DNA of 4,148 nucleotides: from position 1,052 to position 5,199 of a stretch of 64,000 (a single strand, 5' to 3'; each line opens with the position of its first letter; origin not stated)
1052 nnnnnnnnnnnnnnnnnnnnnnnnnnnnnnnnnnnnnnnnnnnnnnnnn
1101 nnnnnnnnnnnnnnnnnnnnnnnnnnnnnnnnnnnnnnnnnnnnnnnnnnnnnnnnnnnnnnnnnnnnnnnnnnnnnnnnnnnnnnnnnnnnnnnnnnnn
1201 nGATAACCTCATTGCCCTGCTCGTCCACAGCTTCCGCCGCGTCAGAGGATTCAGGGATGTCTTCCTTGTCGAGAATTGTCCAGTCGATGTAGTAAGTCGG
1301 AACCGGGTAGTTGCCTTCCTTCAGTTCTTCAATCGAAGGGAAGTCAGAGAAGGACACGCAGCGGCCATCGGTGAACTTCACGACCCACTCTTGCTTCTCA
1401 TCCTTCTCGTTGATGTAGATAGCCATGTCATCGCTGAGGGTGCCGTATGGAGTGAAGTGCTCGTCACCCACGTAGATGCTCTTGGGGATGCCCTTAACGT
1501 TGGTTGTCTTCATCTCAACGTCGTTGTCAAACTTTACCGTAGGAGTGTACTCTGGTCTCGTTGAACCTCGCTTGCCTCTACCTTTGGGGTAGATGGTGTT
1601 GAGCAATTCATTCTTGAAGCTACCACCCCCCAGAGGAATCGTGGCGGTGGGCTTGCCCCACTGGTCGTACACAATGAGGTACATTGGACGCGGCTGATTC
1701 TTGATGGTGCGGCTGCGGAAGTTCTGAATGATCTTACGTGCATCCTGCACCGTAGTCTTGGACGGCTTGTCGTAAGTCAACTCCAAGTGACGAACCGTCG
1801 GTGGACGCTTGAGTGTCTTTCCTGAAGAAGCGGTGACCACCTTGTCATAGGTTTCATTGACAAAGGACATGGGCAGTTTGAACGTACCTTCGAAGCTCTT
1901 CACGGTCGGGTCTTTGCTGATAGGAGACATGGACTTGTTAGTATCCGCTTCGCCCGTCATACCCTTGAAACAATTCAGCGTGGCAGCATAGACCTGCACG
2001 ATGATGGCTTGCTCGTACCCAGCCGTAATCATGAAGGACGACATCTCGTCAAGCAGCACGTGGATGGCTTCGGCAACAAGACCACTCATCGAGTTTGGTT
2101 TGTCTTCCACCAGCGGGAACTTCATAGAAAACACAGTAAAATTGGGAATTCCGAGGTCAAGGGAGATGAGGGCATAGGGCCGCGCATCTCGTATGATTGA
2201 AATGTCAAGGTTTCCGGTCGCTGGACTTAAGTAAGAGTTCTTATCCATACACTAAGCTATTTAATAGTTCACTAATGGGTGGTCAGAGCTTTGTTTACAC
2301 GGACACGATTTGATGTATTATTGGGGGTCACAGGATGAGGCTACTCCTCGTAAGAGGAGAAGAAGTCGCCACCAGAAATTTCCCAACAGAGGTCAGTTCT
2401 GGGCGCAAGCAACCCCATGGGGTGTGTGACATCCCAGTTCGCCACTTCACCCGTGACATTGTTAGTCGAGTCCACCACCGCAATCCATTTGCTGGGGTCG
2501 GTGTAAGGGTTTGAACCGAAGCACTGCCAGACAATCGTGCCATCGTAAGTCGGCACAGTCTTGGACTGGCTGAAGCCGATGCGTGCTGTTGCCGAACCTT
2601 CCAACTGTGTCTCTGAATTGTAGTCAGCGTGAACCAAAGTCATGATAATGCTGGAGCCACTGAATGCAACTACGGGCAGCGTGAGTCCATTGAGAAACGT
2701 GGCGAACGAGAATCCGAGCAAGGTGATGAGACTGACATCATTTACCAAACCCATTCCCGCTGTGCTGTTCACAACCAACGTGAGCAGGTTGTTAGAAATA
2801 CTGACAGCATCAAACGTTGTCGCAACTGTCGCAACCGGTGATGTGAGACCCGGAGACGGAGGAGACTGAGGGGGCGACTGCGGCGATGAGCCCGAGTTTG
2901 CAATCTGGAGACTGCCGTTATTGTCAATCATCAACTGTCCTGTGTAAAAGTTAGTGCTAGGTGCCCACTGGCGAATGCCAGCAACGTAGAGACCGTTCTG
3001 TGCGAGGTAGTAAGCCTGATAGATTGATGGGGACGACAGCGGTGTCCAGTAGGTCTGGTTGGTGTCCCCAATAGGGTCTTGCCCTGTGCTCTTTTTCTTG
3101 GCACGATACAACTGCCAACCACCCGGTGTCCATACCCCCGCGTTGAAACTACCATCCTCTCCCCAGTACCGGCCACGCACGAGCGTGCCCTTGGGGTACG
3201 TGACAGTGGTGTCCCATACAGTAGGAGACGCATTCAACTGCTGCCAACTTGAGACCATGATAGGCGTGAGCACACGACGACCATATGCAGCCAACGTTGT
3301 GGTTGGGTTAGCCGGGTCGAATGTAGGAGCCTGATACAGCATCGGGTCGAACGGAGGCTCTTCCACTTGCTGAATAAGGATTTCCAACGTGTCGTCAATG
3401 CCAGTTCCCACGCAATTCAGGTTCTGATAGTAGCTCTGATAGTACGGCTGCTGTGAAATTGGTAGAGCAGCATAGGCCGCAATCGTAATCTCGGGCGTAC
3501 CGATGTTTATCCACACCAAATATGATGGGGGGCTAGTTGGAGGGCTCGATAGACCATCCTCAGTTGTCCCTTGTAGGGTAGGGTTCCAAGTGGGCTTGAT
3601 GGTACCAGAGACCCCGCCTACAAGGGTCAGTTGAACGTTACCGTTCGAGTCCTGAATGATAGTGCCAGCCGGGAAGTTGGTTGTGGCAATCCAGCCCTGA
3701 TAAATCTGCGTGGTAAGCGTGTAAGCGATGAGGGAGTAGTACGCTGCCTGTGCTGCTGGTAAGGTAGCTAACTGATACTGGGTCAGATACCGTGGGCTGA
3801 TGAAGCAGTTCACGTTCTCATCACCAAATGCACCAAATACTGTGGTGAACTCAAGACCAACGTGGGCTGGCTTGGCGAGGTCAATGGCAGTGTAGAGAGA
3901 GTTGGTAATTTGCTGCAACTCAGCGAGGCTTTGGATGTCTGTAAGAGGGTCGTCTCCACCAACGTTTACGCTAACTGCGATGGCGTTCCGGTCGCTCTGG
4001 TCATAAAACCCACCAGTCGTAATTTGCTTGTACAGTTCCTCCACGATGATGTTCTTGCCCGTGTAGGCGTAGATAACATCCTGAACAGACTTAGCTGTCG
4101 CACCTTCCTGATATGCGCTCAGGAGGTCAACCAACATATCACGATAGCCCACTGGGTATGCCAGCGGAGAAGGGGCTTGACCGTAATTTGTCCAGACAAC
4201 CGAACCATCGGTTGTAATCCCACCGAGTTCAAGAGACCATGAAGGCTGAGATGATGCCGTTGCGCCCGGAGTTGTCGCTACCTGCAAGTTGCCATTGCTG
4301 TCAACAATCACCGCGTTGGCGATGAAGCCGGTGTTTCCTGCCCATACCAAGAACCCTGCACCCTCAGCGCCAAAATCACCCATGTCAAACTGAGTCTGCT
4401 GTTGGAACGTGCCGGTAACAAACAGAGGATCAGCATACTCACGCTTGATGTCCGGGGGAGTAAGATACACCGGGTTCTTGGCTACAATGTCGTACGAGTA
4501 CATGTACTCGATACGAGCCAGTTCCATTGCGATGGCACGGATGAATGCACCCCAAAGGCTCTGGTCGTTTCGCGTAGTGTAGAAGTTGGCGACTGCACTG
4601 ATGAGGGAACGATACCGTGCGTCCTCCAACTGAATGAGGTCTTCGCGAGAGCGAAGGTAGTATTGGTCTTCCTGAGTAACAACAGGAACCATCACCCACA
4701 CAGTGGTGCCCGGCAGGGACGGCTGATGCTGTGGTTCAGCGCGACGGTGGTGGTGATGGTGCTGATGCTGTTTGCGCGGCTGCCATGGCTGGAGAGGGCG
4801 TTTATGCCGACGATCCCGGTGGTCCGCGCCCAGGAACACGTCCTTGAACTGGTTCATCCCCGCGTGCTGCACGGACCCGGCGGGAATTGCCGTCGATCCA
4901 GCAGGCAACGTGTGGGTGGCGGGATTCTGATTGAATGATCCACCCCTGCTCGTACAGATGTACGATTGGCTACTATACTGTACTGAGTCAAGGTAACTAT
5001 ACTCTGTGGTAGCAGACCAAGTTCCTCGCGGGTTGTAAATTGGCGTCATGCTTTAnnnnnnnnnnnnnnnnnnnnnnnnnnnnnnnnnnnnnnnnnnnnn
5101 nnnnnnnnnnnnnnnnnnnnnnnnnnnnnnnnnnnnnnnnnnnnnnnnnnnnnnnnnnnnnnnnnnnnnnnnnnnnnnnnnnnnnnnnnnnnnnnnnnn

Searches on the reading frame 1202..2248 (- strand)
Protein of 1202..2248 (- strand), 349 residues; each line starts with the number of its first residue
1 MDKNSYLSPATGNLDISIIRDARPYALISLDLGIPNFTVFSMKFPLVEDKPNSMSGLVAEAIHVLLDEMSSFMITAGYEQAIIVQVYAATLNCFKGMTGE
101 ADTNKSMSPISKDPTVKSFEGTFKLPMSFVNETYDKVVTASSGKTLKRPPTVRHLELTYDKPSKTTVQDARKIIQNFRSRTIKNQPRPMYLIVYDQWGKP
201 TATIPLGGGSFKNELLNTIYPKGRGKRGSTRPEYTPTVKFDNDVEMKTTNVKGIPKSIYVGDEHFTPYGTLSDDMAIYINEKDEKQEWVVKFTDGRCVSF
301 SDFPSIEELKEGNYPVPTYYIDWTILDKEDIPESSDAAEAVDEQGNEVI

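Call 27: predict_structure(alignment_id=A1)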
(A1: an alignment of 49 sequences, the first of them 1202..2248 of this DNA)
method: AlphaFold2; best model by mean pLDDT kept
length: 349 residues; sequences in the alignment: 49
mean_pLDDT: 74.7   pTM: 0.43
mean pLDDT of the five models: 74.7, 73.9, 73.8, 73.4, 71.3
residues with pLDDT >= 90: 67; 70-90: 156; 50-70: 88; < 50: 38
segments of 3 or more residues with pLDDT < 50: 1-4, 139-162, 222-229
pLDDT, mean of each block of 10 residues (from residue 1): 54 88 85 71 82 82 87 81 91 78 61 75 86 63 37 40 63 67 56 59 67 63 44 86 88 92 93 92 89 93 92 86 87 76 62
secondary structure, 60 per line:
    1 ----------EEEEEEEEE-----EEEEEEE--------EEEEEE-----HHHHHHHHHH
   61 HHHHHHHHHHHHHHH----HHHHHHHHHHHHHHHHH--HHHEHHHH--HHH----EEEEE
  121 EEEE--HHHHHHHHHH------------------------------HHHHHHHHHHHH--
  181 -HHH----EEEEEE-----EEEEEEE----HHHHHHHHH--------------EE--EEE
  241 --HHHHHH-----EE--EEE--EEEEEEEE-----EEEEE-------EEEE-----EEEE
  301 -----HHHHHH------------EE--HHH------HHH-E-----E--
elements in order: E11-19 E25-31 E40-45 H51-75 H80-96 H103-106 E116-124 H127-136 H167-178 E189-194 E200-206 H211-219 E238-240 H243-248 E258-260 E263-270 E276-280 E288-291 E297-300 H306-311

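Call 50: fold_search(model_id=the predicted structure, library=viral)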
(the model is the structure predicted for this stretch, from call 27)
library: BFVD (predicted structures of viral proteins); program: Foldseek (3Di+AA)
matches with E <= 10: 510; with E <= 0.001: 0
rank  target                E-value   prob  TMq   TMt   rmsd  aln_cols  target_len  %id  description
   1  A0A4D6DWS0            1.5e-02  0.30  0.11  0.20  18.4       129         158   10  Uncharacterized protein [Edwardsiella phage pEt-SU]
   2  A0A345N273            2.6e-02  0.25  0.13  0.20  12.6       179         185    8  (no name in the UniProt tables at hand)
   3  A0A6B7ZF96            3.2e-02  0.18  0.11  0.18  19.1       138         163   12  Uncharacterized protein [Klebsiella phage N1M2]
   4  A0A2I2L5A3            3.6e-02  0.14  0.11  0.15  31.1       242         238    6  Uncharacterized protein [Orpheovirus IHUMI-LCC2]
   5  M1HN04                3.8e-02  0.72  0.16  0.41   8.1       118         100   10  (no name in the UniProt tables at hand)
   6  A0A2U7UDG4            4.2e-02  0.12  0.12  0.07  23.1       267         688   14  Uncharacterized protein [Pandoravirus neocaledonia]
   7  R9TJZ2                6.0e-02  0.04  0.10  0.07  35.0       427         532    8  (no name in the UniProt tables at hand)
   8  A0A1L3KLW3            6.4e-02  0.03  0.10  0.04  28.5       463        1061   10  (no name in the UniProt tables at hand)
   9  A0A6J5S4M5            8.6e-02  0.12  0.12  0.16  18.2       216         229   12  Uncharacterized protein [uncultured Caudovirales phage]
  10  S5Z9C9                1.0e-01  0.13  0.11  0.15  16.0       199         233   14  Uncharacterized protein [Mycobacterium phage Papyrus]
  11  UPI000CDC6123         1.1e-01  0.04  0.09  0.06  23.6       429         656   11  (no name look-up for this kind of identifier)
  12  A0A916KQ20            1.2e-01  0.18  0.11  0.24  13.8       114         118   10  Uncharacterized protein [Mythimna separata entomopoxvirus 'L']
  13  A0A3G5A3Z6            1.2e-01  0.04  0.11  0.09  26.1       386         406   10  DNA topoisomerase IA (Fragment) [Harvfovirus sp.]
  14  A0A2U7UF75            1.5e-01  0.16  0.13  0.13  15.9       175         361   11  Uncharacterized protein [Pandoravirus macleodensis]
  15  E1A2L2                1.5e-01  0.02  0.09  0.04  57.9       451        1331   10  Tail fiber protein [Aeromonas phage phiAS5]
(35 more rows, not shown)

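Call 71: search_protein_representatives(alignment_id=A1)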
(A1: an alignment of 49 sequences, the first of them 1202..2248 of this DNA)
Query: 49 sequences, 510 profile positions. Proteins with E-value up to 0.001 (for the whole library): 182; up to 1e-10: 129; up to 1e-30: 60. The best 150 are listed.
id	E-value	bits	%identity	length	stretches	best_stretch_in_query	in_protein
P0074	8.0e-208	708.0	-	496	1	3-484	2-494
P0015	1.7e-197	673.9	-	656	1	3-508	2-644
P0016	6.4e-197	672.0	-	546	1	4-509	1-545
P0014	1.5e-194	664.2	-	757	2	4-349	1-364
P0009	2.9e-194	663.3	-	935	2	140-507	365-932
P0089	1.4e-187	641.2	-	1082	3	141-382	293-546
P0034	1.2e-173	595.2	-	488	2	141-333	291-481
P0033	1.4e-170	585.2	-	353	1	5-341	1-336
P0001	9.1e-168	575.9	-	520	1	45-506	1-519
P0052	4.6e-164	563.6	-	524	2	135-341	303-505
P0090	7.5e-155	533.2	-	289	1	1-275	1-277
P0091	5.8e-136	470.9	-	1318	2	4-234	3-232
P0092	3.3e-128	445.4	-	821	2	142-325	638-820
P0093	2.2e-126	439.3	-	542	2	144-334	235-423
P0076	2.9e-123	429.0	-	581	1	4-436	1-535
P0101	1.7e-89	317.6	-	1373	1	5-229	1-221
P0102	4.7e-86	306.3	-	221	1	4-219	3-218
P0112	8.9e-77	275.7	-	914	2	1-230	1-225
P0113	3.2e-76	273.8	-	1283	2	3-219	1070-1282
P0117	1.9e-58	215.2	-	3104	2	3-145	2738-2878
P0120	2.4e-55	204.9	-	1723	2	5-148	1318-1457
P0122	5.8e-53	197.1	-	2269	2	5-156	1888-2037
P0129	1.1e-36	143.3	-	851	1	4-198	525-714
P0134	5.4e-33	131.2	-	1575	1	4-197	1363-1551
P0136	2.1e-30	122.7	-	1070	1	5-197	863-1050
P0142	2.4e-28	115.9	-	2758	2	1-154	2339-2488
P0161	1.4e-20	90.3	-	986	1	5-210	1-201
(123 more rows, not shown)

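Call 72: search_protein_families(library=pfam, proteins=[P0117, P0122, P0142, P0134], max_evalue=0.001)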
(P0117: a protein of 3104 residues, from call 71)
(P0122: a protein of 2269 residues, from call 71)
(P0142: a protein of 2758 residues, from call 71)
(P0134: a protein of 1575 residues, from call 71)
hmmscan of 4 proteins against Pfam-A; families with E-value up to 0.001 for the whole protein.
P0117 (3104 aa): 8 families
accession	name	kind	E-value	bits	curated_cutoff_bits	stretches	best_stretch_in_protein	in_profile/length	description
PF18760.7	ART-PolyVal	-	6.6e-71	238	31.2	4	464-601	1-137/140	ADP-Ribosyltransferase in polyvalent proteins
PF15891.11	Nuc_deoxyri_tr2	-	7.7e-26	90.9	30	1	32-135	1-105/105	Nucleoside 2-deoxyribosyltransferase like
PF00583.31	Acetyltransf_1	-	4e-18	66.2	20.7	1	2626-2715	39-116/116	Acetyltransferase (GNAT) family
PF13508.13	Acetyltransf_7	-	2.7e-13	50.5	27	1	2645-2715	28-82/84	Acetyltransferase (GNAT) domain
PF08445.16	FR47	-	3.6e-09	36.9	22.1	1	2654-2718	21-80/86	FR47-like protein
PF13527.13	Acetyltransf_9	-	4e-08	33.7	25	1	2653-2715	71-124/127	Acetyltransferase (GNAT) domain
PF14542.12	Acetyltransf_CG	-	3.1e-07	30.8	30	0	2653-2689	23-59/80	GCN5-related N-acetyl-transferase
PF13673.13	Acetyltransf_10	-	3.2e-05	24.3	23.6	0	2641-2689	52-86/128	Acetyltransferase (GNAT) domain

P0122 (2269 aa): 2 families
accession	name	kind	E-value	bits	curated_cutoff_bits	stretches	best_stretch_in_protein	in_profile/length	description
PF18760.7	ART-PolyVal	-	1.8e-41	142.7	31.2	2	2046-2184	1-140/140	ADP-Ribosyltransferase in polyvalent proteins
PF13508.13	Acetyltransf_7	-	0.00049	20.8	27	0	850-889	18-62/84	Acetyltransferase (GNAT) domain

P0142 (2758 aa): 3 families
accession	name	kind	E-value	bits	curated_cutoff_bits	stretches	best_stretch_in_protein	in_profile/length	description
PF18760.7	ART-PolyVal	-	7.7e-33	114.7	31.2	2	2500-2680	2-140/140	ADP-Ribosyltransferase in polyvalent proteins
PF15891.11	Nuc_deoxyri_tr2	-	2.4e-28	99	30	1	938-1040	2-105/105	Nucleoside 2-deoxyribosyltransferase like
PF01909.29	NTP_transf_2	-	0.00011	22.9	21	1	35-76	8-54/93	Nucleotidyltransferase domain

P0134 (1575 aa): 2 families
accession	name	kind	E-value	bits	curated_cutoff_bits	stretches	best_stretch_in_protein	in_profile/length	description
PF18760.7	ART-PolyVal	-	1.8e-19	71.3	31.2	1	218-357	1-140/140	ADP-Ribosyltransferase in polyvalent proteins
PF15891.11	Nuc_deoxyri_tr2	-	3.9e-19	69.4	30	1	21-117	2-103/105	Nucleoside 2-deoxyribosyltransferase like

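Call 73: search_protein_families(library=pfam, proteins=[P0091, P0101, P0113, P0120, P0136, P0112, P0161, P0129], max_evalue=0.001)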
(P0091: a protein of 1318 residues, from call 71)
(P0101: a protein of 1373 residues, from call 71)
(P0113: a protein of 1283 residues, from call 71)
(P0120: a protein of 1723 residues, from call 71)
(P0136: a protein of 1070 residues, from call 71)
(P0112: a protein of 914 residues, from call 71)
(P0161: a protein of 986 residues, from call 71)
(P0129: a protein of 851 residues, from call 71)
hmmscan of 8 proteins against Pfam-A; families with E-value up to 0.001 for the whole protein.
P0091 (1318 aa): 1 family
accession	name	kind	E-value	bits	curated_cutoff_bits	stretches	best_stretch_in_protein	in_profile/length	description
PF00293.34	NUDIX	-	3.3e-10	40.5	21.1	1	1168-1282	6-124/134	NUDIX domain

P0101 (1373 aa): 0 families

P0113 (1283 aa): 1 family
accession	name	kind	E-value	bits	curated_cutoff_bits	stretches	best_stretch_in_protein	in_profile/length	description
PF00293.34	NUDIX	-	1.7e-06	28.5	21.1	1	715-828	7-126/134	NUDIX domain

P0120 (1723 aa): 4 families
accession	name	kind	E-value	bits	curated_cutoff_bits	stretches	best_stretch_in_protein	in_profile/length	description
PF15891.11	Nuc_deoxyri_tr2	-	2.2e-25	89.4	30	1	16-117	2-104/105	Nucleoside 2-deoxyribosyltransferase like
PF18760.7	ART-PolyVal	-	1.2e-19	71.9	31.2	1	1491-1640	1-140/140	ADP-Ribosyltransferase in polyvalent proteins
PF00583.31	Acetyltransf_1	-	1.3e-08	35.6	20.7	1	1032-1093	43-105/116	Acetyltransferase (GNAT) family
PF13508.13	Acetyltransf_7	-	0.00026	21.8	27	0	1033-1083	14-63/84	Acetyltransferase (GNAT) domain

P0136 (1070 aa): 0 families

P0112 (914 aa): 1 family
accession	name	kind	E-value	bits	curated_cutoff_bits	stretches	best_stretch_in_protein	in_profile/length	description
PF00684.25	DnaJ_CXXCXGXG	-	5.7e-06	26.9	32.7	0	610-663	1-65/65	DnaJ central domain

P0161 (986 aa): 0 families

P0129 (851 aa): 2 families
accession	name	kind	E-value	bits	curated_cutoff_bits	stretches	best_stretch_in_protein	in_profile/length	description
PF00644.27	PARP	-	4e-07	30.2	26.7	0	691-807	6-127/199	Poly(ADP-ribose) polymerase catalytic domain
PF09009.16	Exotox-A_cataly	-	6.5e-05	23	25.9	0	738-794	18-72/177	Exotoxin A catalytic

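Call 74: find_encoding_contigs(protein=P0117, flank=10000, max_places=1)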
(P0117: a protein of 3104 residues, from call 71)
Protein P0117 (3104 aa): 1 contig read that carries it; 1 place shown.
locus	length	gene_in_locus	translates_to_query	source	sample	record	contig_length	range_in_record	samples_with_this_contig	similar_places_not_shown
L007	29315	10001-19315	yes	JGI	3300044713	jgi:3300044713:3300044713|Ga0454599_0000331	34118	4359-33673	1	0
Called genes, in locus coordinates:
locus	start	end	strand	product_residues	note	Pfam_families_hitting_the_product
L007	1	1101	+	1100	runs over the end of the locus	PF05345:He_PIG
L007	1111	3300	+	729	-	-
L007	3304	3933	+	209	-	-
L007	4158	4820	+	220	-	-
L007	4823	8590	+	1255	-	PF04865:Baseplate_J (weak)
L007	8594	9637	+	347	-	-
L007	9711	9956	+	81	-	-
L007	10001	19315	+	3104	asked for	PF15891:Nuc_deoxyri_tr2, PF14542:Acetyltransf_CG (faint), PF08445:FR47 (faint), PF18760:ART-PolyVal, PF00583:Acetyltransf_1, PF13508:Acetyltransf_7 (weak), PF13527:Acetyltransf_9 (weak), PF18760:ART-PolyVal, +1 more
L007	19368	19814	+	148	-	-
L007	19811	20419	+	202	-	-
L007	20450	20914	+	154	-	-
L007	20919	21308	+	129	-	PF10959:DUF2761 (weak)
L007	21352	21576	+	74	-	-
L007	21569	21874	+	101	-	-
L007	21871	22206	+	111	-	-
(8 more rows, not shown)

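Call 76: find_encoding_contigs(protein=P0102, flank=8000, max_places=1)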
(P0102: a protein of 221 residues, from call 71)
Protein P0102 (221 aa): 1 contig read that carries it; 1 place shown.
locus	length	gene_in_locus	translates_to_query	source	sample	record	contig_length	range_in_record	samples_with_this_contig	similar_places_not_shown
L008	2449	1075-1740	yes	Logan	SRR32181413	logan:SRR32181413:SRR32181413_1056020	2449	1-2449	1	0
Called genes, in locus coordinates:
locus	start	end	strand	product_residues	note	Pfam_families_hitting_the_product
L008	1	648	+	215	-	?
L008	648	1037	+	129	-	-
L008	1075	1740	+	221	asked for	-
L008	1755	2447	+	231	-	?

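Call 77: find_encoding_contigs(protein=P0142, flank=10000, max_places=1)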
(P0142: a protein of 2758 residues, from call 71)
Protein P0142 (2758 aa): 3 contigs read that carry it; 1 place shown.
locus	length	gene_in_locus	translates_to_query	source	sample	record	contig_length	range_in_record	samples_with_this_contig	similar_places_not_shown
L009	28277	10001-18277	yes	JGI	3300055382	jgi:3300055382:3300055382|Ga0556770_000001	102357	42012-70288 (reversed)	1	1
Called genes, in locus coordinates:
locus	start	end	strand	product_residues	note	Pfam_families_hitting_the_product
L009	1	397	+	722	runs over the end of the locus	-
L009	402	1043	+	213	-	-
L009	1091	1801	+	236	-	-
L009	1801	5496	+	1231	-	-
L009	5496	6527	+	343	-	-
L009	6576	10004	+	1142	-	PF02195:ParB_N (faint)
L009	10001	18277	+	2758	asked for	PF02195:ParB_N (faint), PF15891:Nuc_deoxyri_tr2, PF18760:ART-PolyVal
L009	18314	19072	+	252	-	-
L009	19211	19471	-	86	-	-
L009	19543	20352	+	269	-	PF03602:Cons_hypoth95 (faint), PF01555:N6_N4_Mtase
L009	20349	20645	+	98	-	-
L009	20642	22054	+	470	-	PF01170:UPF0020 (faint), PF01555:N6_N4_Mtase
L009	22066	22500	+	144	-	-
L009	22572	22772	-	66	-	-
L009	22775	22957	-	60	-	-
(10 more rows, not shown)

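Call 78: find_encoding_contigs(protein=P0091, flank=10000, max_places=1)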
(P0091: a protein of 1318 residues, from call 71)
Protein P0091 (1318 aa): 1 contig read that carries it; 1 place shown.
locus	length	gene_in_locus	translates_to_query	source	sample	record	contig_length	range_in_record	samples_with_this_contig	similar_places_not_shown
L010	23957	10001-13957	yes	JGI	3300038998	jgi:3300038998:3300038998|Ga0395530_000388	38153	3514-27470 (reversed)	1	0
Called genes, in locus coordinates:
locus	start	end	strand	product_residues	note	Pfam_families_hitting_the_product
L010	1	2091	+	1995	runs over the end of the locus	PF05345:He_PIG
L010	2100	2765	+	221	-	-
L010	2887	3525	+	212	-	-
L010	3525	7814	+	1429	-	PF04865:Baseplate_J (faint)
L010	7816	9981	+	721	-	-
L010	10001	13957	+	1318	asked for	PF00293:NUDIX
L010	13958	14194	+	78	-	-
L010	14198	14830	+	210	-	-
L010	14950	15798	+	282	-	-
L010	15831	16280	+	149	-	-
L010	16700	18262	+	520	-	-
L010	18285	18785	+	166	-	PF13489:Methyltransf_23 (weak)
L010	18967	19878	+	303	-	PF02540:NAD_synthase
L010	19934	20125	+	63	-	-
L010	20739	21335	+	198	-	-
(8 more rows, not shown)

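Call 82: find_related_loci(query=A1, collection=viral_contigs, flank=10000)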
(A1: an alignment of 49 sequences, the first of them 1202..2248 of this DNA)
Query A1 (349 aa) in viral_contigs; peptide patterns used: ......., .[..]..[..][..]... (x = any residue, [..] = any of these).
130 stretches matched a pattern; 49 encode a relative of the query (tblastn E <= 1e-3); 49 distinct loci.
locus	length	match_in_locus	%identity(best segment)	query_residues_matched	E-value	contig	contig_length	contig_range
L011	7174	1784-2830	100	1-349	0e+0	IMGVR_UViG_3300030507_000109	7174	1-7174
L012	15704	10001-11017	70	3-349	1e-168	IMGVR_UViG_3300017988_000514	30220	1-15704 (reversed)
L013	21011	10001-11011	70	3-349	8e-166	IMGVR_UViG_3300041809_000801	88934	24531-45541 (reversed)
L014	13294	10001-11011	70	3-349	8e-166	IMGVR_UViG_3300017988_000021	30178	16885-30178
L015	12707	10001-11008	68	2-349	2e-160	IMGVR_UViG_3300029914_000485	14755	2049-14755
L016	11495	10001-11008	68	2-349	2e-160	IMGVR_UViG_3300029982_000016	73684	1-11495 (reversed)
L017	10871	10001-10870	69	2-303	3e-140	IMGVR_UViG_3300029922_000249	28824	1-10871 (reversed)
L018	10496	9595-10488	62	3-310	3e-132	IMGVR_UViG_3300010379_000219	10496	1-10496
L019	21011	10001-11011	55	1-348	4e-128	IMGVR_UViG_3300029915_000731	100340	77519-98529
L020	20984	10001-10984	48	3-344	1e-104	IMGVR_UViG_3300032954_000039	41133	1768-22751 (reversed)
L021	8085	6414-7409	46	3-347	8e-102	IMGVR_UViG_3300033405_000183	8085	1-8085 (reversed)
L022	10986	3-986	46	7-347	3e-99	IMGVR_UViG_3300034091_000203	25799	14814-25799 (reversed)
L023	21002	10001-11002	46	2-347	3e-97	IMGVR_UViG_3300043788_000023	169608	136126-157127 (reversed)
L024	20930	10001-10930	50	1-324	2e-97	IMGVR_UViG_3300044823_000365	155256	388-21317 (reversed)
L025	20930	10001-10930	50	1-324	2e-97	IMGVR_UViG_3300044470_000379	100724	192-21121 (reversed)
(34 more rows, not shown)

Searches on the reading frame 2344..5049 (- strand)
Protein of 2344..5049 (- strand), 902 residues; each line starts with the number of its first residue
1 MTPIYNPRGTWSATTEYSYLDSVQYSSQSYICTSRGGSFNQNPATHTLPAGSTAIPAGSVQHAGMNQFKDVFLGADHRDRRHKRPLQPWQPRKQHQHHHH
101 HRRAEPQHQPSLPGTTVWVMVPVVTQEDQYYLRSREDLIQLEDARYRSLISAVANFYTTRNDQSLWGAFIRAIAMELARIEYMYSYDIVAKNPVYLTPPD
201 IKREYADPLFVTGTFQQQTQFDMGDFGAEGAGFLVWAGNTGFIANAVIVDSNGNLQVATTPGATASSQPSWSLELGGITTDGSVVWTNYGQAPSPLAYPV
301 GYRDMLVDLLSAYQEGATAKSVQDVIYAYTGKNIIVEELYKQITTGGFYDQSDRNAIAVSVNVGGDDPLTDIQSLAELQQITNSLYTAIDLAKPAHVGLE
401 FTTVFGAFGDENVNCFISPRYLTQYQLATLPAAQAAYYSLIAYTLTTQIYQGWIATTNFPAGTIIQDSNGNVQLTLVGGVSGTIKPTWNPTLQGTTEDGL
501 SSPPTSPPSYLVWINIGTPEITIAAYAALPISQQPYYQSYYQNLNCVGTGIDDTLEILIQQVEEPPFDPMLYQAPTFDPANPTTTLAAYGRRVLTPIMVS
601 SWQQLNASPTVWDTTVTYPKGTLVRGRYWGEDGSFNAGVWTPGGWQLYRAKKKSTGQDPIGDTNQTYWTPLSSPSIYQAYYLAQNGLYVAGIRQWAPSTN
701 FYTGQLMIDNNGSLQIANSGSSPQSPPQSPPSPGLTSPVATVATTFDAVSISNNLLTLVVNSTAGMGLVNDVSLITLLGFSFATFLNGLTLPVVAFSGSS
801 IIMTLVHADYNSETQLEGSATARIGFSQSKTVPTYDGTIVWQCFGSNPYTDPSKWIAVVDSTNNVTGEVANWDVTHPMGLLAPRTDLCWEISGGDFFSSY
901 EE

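Call 12: search_protein_families(library=phrogs, proteins=[window:2344-5049:-], max_evalue=0.001)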
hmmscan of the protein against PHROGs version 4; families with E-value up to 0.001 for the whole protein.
window:2344-5049:- (902 aa): 1 family
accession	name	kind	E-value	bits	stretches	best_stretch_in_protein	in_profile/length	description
phrog_20658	-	head and packaging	2.3e-06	28.5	0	232-289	131-190/211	head decoration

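Call 31: search_protein_families(library=pfam, proteins=[window:2344-5049:-], max_evalue=0.01)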
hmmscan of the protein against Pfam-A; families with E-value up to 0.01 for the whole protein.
window:2344-5049:- (902 aa): 0 families
